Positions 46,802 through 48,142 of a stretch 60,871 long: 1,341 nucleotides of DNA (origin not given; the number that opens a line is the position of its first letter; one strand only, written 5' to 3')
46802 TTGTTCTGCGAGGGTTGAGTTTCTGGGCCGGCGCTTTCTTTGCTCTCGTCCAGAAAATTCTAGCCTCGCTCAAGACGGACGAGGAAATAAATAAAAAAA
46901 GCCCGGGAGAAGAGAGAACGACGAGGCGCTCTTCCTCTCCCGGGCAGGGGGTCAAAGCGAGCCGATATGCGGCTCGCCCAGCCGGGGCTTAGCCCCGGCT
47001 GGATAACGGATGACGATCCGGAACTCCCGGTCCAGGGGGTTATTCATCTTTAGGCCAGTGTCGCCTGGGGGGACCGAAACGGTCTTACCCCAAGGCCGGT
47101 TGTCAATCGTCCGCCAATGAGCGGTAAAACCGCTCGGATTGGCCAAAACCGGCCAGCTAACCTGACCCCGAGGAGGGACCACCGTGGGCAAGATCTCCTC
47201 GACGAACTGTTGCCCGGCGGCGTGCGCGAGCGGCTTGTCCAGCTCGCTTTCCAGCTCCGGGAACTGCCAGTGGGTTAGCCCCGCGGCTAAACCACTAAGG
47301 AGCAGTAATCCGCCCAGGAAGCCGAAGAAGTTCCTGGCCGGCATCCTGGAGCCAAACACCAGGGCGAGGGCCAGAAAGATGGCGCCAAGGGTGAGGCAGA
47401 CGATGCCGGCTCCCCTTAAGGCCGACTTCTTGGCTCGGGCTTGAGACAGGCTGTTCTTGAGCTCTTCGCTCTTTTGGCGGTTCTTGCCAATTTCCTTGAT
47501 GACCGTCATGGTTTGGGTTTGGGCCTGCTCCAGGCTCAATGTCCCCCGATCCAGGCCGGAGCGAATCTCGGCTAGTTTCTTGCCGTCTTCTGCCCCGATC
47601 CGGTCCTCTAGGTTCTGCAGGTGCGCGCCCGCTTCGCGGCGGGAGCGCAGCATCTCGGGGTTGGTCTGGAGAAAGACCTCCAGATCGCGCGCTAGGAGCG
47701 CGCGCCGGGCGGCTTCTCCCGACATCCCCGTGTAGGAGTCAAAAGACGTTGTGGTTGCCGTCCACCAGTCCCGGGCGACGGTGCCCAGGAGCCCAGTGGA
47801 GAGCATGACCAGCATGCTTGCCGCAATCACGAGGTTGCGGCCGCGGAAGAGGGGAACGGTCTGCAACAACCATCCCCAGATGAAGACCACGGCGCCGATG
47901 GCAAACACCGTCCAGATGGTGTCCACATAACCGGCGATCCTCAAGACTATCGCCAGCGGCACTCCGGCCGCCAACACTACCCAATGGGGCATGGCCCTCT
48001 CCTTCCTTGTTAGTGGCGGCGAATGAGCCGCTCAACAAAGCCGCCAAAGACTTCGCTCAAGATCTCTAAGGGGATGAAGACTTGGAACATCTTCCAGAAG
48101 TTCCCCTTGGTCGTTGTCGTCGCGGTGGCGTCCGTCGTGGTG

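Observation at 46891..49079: Self-contained high-GC three-gene operon of unrecognisable membrane-associated proteins next to tRNA-Leu(TAG)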

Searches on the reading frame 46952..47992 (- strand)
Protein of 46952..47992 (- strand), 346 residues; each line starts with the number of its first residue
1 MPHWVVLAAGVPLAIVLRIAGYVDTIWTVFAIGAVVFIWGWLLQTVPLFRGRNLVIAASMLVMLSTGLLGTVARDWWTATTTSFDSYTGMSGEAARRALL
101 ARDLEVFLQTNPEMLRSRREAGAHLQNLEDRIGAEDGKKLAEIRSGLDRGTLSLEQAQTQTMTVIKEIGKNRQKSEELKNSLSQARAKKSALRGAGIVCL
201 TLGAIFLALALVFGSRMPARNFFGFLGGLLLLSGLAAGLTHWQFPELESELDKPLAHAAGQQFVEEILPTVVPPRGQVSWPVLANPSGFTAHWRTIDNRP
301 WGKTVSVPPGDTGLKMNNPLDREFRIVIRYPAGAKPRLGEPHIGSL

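Call 6: search_protein_families(library=pfam, proteins=[window:46952-47992:-], max_evalue=10)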
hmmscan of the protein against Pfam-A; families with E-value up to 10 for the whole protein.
window:46952-47992:- (346 aa): 6 families
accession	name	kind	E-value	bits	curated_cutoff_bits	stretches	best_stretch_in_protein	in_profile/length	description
PF07332.16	Phage_holin_3_6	-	0.056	13.9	28.4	1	187-240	34-89/116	Putative Actinobacterial Holin-X, holin superfamily III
PF13903.11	Claudin_2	-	0.17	12.1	29.1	1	23-73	88-138/192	PMP-22/EMP/MP20/Claudin tight junction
PF20990.2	DUF2207_C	-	0.32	11.1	33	1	140-246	91-191/247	Predicted membrane protein (DUF2207) C-terminal domain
PF19101.5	DUF5788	-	0.37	10.9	25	1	112-163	62-112/131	Family of unknown function (DUF5788)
PF02706.20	Wzz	-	0.47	11.3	25.5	1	48-82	12-46/91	Chain length determinant protein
PF13567.11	DUF4131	-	7.2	6.7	31.6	1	199-246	8-55/165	Domain of unknown function (DUF4131)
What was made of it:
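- On Phage holin or lysis cassette: Phage_holin_3_6 at E=0.056, below its cutoff (call 6).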

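Call 7: search_protein_families(library=phrogs, proteins=[window:46952-47992:-], max_evalue=10)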
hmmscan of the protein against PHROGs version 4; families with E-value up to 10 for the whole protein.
window:46952-47992:- (346 aa): 2 families
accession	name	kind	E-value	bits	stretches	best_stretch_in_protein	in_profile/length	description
phrog_4721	-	unknown function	0.13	12.4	1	161-230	68-135/304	-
phrog_15593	-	unknown function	9.5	7.2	1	21-65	3-49/123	-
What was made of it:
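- On Phage holin or lysis cassette: PHROG E-values are >=0.13 (call 7).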

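Call 12: find_homologous_proteins(query=window:46952-47992:-, max_evalue=0.01)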
Query window:46952-47992:- (346 aa): 3 proteins with E <= 0.01 among 8000 candidates.
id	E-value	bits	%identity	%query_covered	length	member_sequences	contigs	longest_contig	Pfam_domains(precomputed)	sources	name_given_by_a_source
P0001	1.4e-227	773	100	100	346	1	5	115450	-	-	-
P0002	7.3e-169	580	76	100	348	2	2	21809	-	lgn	-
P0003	2.2e-168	578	77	100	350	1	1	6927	-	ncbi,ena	-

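Call 13: find_encoding_contigs(protein=P0002, flank=10000, max_places=6)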
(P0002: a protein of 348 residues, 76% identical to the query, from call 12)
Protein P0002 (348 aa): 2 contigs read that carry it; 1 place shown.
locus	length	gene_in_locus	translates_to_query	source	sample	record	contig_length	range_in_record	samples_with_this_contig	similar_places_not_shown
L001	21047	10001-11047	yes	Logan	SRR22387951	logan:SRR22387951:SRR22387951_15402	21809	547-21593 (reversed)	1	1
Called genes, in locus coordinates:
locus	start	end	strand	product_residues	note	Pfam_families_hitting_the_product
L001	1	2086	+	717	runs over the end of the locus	PF17191:RecG_wedge, PF00270:DEAD, PF04851:ResIII, PF00271:Helicase_C, PF22590:Cas3-like_C_2 (weak), PF19833:RecG_dom3_C (weak)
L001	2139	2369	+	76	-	-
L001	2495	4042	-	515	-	-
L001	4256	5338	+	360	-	PF00814:TsaD, PF22521:HypF_C_2 (weak)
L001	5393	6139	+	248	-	PF13367:PrsW-protease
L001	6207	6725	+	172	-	PF00011:HSP20, PF17886:ArsA_HSP20 (weak)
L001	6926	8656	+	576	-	PF12229:PG_binding_4, PF04294:VanW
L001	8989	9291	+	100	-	-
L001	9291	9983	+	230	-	-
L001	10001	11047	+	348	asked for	-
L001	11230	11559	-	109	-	PF18895:T4SS_pilin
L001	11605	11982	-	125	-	PF04956:TrbC (weak), PF18895:T4SS_pilin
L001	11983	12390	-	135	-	PF18895:T4SS_pilin (weak)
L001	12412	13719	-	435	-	PF01547:SBP_bac_1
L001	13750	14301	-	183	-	PF01135:PCMT (weak), PF01209:Ubie_methyltran, PF05175:MTS, PF13489:Methyltransf_23, PF13847:Methyltransf_31, PF13649:Methyltransf_25, PF08241:Methyltransf_11, PF08242:Methyltransf_12, +2 more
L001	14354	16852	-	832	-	PF00521:DNA_topoisoIV, PF03989:DNA_gyraseA_C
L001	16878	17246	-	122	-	-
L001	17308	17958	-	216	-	PF13483:Lactamase_B_3, PF12706:Lactamase_B_2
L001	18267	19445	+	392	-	PF00575:S1 (weak), PF23459:S1_RRP5 (faint), PF21543:CvfB_2nd (faint), PF00575:S1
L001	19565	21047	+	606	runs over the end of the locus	PF06480:FtsH_ext, PF06068:TIP49 (weak), PF00004:AAA, PF07728:AAA_5 (faint), PF17862:AAA_lid_3, PF01434:Peptidase_M41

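Call 14: find_encoding_contigs(protein=P0003, flank=10000, max_places=6)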
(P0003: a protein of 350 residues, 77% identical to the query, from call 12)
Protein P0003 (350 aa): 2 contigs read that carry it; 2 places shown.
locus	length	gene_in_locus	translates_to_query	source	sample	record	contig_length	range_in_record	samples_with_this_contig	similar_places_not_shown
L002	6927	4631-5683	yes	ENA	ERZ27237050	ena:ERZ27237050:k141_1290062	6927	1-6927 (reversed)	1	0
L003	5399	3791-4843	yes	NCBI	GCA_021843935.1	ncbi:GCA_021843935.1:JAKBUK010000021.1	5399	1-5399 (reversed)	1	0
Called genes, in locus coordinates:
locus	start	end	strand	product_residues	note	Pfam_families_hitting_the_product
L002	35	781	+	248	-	PF13367:PrsW-protease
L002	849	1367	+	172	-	PF00011:HSP20, PF17886:ArsA_HSP20 (weak)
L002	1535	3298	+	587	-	PF12229:PG_binding_4, PF04294:VanW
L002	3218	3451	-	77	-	-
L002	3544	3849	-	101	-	-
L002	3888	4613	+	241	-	-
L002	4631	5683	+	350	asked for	-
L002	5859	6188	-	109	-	PF18895:T4SS_pilin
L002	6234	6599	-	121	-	PF04956:TrbC (weak), PF18895:T4SS_pilin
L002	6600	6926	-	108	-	?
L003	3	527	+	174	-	?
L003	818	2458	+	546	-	PF12229:PG_binding_4, PF04294:VanW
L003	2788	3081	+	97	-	-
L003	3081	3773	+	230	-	-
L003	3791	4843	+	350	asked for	-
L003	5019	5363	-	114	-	PF18895:T4SS_pilin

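Call 15: find_encoding_contigs(protein=P0001, flank=10000, max_places=6)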
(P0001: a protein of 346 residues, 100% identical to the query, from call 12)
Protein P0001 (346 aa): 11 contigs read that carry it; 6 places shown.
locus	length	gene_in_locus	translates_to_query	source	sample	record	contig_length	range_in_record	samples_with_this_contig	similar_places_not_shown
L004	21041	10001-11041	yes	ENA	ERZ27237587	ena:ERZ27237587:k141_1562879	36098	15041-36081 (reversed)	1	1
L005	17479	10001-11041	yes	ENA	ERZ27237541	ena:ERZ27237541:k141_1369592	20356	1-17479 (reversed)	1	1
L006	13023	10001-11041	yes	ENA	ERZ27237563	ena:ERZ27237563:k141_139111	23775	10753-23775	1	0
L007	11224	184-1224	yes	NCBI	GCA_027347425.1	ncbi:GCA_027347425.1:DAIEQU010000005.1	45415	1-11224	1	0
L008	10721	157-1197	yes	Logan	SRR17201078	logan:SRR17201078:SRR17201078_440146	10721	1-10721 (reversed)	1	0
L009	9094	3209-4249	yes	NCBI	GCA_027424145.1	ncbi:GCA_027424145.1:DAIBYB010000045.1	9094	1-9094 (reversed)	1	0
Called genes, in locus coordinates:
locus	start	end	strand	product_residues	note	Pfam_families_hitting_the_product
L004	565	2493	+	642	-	PF17191:RecG_wedge, PF04851:ResIII, PF00270:DEAD, PF13604:AAA_30 (weak), PF22590:Cas3-like_C_2 (faint), PF00271:Helicase_C, PF19833:RecG_dom3_C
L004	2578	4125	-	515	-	-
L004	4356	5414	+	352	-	PF00814:TsaD, PF22521:HypF_C_2 (weak)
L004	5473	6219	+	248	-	PF13367:PrsW-protease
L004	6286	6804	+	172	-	PF00011:HSP20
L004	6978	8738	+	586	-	PF12229:PG_binding_4, PF04294:VanW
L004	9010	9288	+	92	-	-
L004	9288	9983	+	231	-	-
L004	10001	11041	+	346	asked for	-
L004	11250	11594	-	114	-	PF18895:T4SS_pilin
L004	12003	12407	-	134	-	-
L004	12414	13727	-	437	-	PF01547:SBP_bac_1, PF13416:SBP_bac_8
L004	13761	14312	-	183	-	PF01135:PCMT (weak), PF01209:Ubie_methyltran, PF05175:MTS, PF06325:PrmA (weak), PF13847:Methyltransf_31, PF13649:Methyltransf_25, PF08241:Methyltransf_11, PF08242:Methyltransf_12, +1 more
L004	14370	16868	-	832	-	PF00521:DNA_topoisoIV, PF03989:DNA_gyraseA_C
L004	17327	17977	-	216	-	PF13483:Lactamase_B_3, PF12706:Lactamase_B_2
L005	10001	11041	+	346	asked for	-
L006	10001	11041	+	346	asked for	-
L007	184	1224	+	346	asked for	-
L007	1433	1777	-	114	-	PF18895:T4SS_pilin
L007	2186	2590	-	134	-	-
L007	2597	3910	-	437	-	PF01547:SBP_bac_1, PF13416:SBP_bac_8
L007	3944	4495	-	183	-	PF01135:PCMT (weak), PF01209:Ubie_methyltran, PF05175:MTS, PF06325:PrmA (weak), PF13847:Methyltransf_31, PF13649:Methyltransf_25, PF08241:Methyltransf_11, PF08242:Methyltransf_12, +1 more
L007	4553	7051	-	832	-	PF00521:DNA_topoisoIV, PF03989:DNA_gyraseA_C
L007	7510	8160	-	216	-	PF13483:Lactamase_B_3, PF12706:Lactamase_B_2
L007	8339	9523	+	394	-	PF00575:S1 (weak), PF23459:S1_RRP5 (faint), PF21710:Spt6_S1 (faint), PF21543:CvfB_2nd (faint), PF00575:S1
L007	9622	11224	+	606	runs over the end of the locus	PF06480:FtsH_ext (weak), PF06068:TIP49 (weak), PF00004:AAA, PF07728:AAA_5 (weak), PF17862:AAA_lid_3, PF01434:Peptidase_M41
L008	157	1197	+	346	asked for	-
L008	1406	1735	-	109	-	PF18895:T4SS_pilin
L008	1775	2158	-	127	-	PF04956:TrbC (weak), PF18895:T4SS_pilin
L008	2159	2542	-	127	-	-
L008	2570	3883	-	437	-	PF01547:SBP_bac_1, PF13416:SBP_bac_8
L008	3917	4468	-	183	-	PF01135:PCMT (weak), PF01209:Ubie_methyltran, PF05175:MTS, PF06325:PrmA (weak), PF13847:Methyltransf_31, PF13649:Methyltransf_25, PF08241:Methyltransf_11, PF08242:Methyltransf_12, +1 more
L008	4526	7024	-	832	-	PF00521:DNA_topoisoIV, PF03989:DNA_gyraseA_C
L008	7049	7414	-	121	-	-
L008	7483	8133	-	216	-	PF13483:Lactamase_B_3, PF12706:Lactamase_B_2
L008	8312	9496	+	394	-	PF00575:S1 (weak), PF23459:S1_RRP5 (faint), PF21710:Spt6_S1 (faint), PF21543:CvfB_2nd (faint), PF00575:S1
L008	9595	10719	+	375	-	?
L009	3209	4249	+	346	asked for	-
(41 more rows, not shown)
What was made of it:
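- Two assemblies break inside o2 (L007 and L008, call 15). Identical junctions in at least 6 independent assemblies (call 15).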

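Call 29: search_protein_families(library=ncbifam, proteins=[window:46952-47992:-], max_evalue=1)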
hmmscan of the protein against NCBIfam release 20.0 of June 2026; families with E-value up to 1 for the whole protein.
window:46952-47992:- (346 aa): 2 families
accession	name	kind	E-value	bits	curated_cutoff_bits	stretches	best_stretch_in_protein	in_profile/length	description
TIGR02680.1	TIGR02680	hypoth_equivalog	0.0007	17.5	462.85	1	70-189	860-982/1356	TIGR02680 family protein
NF008438.0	PRK11281.1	equivalog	0.21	9.2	991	1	118-196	116-193/1113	mechanosensitive channel MscK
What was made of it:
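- No recognisable family (calls 6, 7, 29).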

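Call 30: search_protein_families(library=padloc, proteins=[window:46952-47992:-], max_evalue=10)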
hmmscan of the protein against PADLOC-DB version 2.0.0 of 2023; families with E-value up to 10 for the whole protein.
window:46952-47992:- (346 aa): 1 family
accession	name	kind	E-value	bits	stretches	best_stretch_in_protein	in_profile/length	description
PDLC00553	JetC2|JetC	-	0.0031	13.4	1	72-190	862-983/1361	DUF3584 domain; MukB-like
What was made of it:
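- On Anti-phage defence system (PADLOC families): Only a coiled-coil artefact hit, o3 against JetC at E=0.003 and 13 bits (call 30).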

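Call 31: search_solved_structures(query=A2, max_evalue=10)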
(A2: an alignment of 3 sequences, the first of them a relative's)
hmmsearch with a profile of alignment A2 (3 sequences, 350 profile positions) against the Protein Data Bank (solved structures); distinct sequences matched with E-value up to 10: 2.
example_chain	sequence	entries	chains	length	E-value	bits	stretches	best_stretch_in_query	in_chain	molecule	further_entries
2hu9_A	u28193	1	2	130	1.4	11.3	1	254-296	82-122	Mercuric transport protein periplasmic component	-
7bgf_A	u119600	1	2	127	6.6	9.1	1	96-187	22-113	DNA endonuclease RBBP8,CtIP/RBBP8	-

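Call 34: predict_structure(alignment_id=A2)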
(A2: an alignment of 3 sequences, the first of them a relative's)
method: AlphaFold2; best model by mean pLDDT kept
length: 346 residues; sequences in the alignment: 3
mean_pLDDT: 54.0   pTM: 0.27
mean pLDDT of the five models: 54.0, 52.9, 52.0, 51.0, 50.2
residues with pLDDT >= 90: 0; 70-90: 62; 50-70: 141; < 50: 143
segments of 3 or more residues with pLDDT < 50: 1-8, 17-27, 52-99, 172-204, 236-261
pLDDT, mean of each block of 10 residues (from residue 1): 46 49 47 56 51 46 41 33 30 43 52 50 55 59 69 67 64 41 35 38 53 51 53 50 35 30 64 68 81 75 78 76 74 74 61
secondary structure, 60 per line:
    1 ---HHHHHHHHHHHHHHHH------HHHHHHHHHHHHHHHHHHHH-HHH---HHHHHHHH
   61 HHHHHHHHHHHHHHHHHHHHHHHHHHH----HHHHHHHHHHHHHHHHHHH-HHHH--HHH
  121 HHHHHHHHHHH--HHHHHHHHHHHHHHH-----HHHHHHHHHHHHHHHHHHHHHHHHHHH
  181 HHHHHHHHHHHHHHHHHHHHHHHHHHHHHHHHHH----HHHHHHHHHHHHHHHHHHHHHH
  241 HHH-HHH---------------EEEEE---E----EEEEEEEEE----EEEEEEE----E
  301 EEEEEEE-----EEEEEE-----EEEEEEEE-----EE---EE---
elements in order: H4-19 H26-45 H53-87 H92-110 H112-115 H118-131 H134-148 H154-214 H219-243 E263-267 E276-284 E289-295 E300-307 E313-318 E324-331

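Call 36: search_protein_representatives(alignment_id=A2)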
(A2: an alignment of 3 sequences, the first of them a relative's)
Query: 3 sequences, 350 profile positions. Proteins with E-value up to 0.001 (for the whole library): 28; up to 1e-10: 19; up to 1e-30: 2. The best 28 are listed.
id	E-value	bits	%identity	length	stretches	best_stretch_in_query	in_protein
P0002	3.5e-224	759.8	-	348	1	1-350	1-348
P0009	1.1e-32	130.1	-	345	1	1-251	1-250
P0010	1.5e-27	113.2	-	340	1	7-260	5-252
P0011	5.9e-26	107.9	-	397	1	4-256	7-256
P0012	4.4e-22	95.2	-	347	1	14-278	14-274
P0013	7.9e-22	94.4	-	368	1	14-236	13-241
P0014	1.9e-21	93.1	-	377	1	15-240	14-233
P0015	2.7e-20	89.4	-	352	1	14-324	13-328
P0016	3.4e-20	89.0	-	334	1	6-248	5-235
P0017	2.5e-19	86.1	-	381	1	10-247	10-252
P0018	1.7e-18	83.4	-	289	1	14-184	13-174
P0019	5.2e-16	75.2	-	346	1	32-243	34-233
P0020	6.4e-15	71.7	-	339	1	6-238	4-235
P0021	7.4e-15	71.4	-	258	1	14-208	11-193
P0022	3.5e-14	69.2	-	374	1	15-250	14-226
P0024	5.2e-12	62.1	-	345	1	4-245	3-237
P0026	4.8e-11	58.9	-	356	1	6-213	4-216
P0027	5.3e-10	55.5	-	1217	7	273-332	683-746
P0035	7.9e-04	35.2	-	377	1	1-251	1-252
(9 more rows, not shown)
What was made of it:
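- Full HMMER finds 19 proteins at E<1e-10, 334-397 aa long for all but two shorter ones (258 and 289 aa) (call 36). The o3 family is small, with 28 representative clusters at E<=0.001 among 1.8 billion proteins (call 36).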

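Call 38: find_encoding_contigs(protein=P0009, flank=6000, max_places=3)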
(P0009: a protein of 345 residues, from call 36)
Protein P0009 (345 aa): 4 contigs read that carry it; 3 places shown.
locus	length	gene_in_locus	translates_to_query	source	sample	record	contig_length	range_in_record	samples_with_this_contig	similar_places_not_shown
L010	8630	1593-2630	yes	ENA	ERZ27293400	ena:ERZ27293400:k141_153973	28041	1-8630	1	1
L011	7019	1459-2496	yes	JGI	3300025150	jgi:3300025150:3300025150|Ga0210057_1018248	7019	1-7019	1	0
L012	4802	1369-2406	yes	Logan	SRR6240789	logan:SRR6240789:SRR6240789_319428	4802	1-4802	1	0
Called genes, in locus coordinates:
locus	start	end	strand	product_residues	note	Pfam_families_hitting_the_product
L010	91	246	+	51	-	-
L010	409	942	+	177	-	-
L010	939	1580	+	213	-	-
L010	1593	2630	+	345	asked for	-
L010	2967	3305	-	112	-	PF04956:TrbC, PF18895:T4SS_pilin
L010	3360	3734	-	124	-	PF04956:TrbC (weak), PF18895:T4SS_pilin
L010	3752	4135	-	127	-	PF18895:T4SS_pilin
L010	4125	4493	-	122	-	PF18895:T4SS_pilin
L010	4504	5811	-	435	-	PF01547:SBP_bac_1, PF13416:SBP_bac_8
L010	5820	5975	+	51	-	-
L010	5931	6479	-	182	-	PF01135:PCMT, PF01209:Ubie_methyltran, PF05175:MTS, PF13489:Methyltransf_23, PF13847:Methyltransf_31, PF08241:Methyltransf_11, PF08242:Methyltransf_12, PF13649:Methyltransf_25, +2 more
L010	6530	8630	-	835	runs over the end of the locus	PF00521:DNA_topoisoIV, PF03989:DNA_gyraseA_C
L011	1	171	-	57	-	?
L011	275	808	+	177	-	-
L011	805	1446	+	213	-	-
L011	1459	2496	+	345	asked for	-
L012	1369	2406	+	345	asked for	-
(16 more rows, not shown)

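Call 39: fold_search(model_id=the predicted structure, library=pdb)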
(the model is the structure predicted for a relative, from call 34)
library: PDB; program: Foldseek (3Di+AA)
matches with E <= 10: 1338; with E <= 0.001: 0
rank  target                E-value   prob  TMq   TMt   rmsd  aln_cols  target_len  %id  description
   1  9i0y_0                9.9e-03  0.63  0.09  0.25  15.3       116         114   15  Recombinant Ena2A fibers (released 2025-03-12)
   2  2ii8_F                1.2e-02  0.99  0.17  0.47   7.5        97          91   14  Anabaena sensory rhodopsin transducer (released 2007-03-20)
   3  9i0y_a                1.2e-02  0.93  0.14  0.38  17.1       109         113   16  Recombinant Ena2A fibers (released 2025-03-12)
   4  1x7n                  1.4e-02  0.72  0.09  0.16  13.4        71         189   20  The crystal structure of Pyrococcus furiosus phosphoglucose isomerase with bound 5-phospho-D-arabinonate and Manganese (released 2004-10-12)
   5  4lum_A                1.5e-02  0.72  0.09  0.15  13.4        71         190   20  The crystal structure of the P132V mutant of Pyrococcus furiosus phosphoglucose isomerase in complex with manganese an (released 2014-07-30)
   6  2ii8_E                1.8e-02  0.98  0.17  0.47   7.6        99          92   14  Anabaena sensory rhodopsin transducer (released 2007-03-20)
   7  4lul_A                1.8e-02  0.69  0.09  0.16  13.4        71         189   20  The crystal structure of the P132A, Y133D mutant of Pyrococcus furiosus phosphoglucose isomerase in complex with manga (released 2014-07-30)
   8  6xb9_F                1.9e-02  0.69  0.13  0.21  14.3       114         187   16  Crystal structure of Azotobacter vinelandii 3-mercaptopropionic acid dioxygenase in complex with 3-hydroxypropionic ac (released 2021-03-03)
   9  2ii8_C                2.0e-02  0.97  0.16  0.46   7.6        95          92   15  Anabaena sensory rhodopsin transducer (released 2007-03-20)
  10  5flj_L                2.0e-02  0.75  0.11  0.19  13.2        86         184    9  enzyme-substrate-dioxygen complex of Ni-quercetinase (released 2016-06-01)
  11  2gc0_A                2.3e-02  0.75  0.12  0.20  12.8        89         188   18  The crystal structure of phosphoglucose isomerase from Pyrococcus furiosus in complex with 5-phospho-D-arabinonohydrox (released 2006-04-11)
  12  9mdi_B                2.4e-02  0.91  0.16  0.11  10.8       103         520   10  Clostridioides difficile Transferase B Component Dimer (released 2025-07-16)
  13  4lta_A                2.4e-02  0.63  0.09  0.16  13.4        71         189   20  The crystal structure of the P132R, Y133G mutant of Pyrococcus furiosus phosphoglucose isomerase in complex with manga (released 2014-07-30)
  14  2b8m                  2.4e-02  0.28  0.08  0.21  13.4        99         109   16  Crystal structure of a rmlc-like cupin family protein with a double-stranded beta-helix fold (mj0764) from methanocaldoc (released 2005-11-01)
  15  5flh_A                2.5e-02  0.69  0.11  0.18  13.2        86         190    9  Free state of Ni-quercetinase (released 2016-06-01)
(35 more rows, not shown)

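Call 43: find_encoding_contigs(protein=P0013, flank=7000, max_places=2)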
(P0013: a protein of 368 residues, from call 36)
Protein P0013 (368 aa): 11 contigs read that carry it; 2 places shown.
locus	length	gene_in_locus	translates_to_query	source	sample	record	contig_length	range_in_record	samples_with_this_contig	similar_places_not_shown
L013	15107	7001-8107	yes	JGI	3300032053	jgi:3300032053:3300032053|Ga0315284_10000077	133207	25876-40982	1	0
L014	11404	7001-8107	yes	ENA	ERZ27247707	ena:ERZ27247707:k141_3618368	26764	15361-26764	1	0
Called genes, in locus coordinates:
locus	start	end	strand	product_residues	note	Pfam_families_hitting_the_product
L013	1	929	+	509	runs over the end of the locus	PF00814:TsaD, PF22521:HypF_C_2 (weak)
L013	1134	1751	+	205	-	PF13367:PrsW-protease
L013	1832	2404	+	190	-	PF00011:HSP20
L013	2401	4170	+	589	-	PF12229:PG_binding_4, PF04294:VanW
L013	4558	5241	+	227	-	PF20803:PaaX_M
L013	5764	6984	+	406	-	-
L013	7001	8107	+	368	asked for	-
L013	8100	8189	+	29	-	-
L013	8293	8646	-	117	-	PF18895:T4SS_pilin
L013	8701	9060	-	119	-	PF05635:23S_rRNA_IVP, PF22296:bAvd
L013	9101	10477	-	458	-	PF04956:TrbC (weak), PF18895:T4SS_pilin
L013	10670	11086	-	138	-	PF18895:T4SS_pilin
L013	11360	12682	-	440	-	PF01547:SBP_bac_1, PF13416:SBP_bac_8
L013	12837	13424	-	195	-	PF01209:Ubie_methyltran, PF01135:PCMT (weak), PF05175:MTS, PF13489:Methyltransf_23, PF13847:Methyltransf_31, PF08241:Methyltransf_11, PF08242:Methyltransf_12, PF13649:Methyltransf_25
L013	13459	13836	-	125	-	PF05635:23S_rRNA_IVP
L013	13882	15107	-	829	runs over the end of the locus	PF00521:DNA_topoisoIV, PF03989:DNA_gyraseA_C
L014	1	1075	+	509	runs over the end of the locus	PF00814:TsaD, PF22521:HypF_C_2 (weak)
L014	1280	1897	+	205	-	PF13367:PrsW-protease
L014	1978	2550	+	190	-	PF00011:HSP20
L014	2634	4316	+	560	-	PF12229:PG_binding_4, PF04294:VanW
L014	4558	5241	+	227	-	PF20803:PaaX_M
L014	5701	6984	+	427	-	-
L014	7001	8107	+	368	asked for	-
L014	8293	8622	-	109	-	PF18895:T4SS_pilin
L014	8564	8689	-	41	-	-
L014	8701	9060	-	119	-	PF05635:23S_rRNA_IVP, PF22296:bAvd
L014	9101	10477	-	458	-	PF04956:TrbC (weak), PF18895:T4SS_pilin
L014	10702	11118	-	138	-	PF18895:T4SS_pilin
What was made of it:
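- The wider neighbourhood is also syntenic (calls 13, 15, 38, 43).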
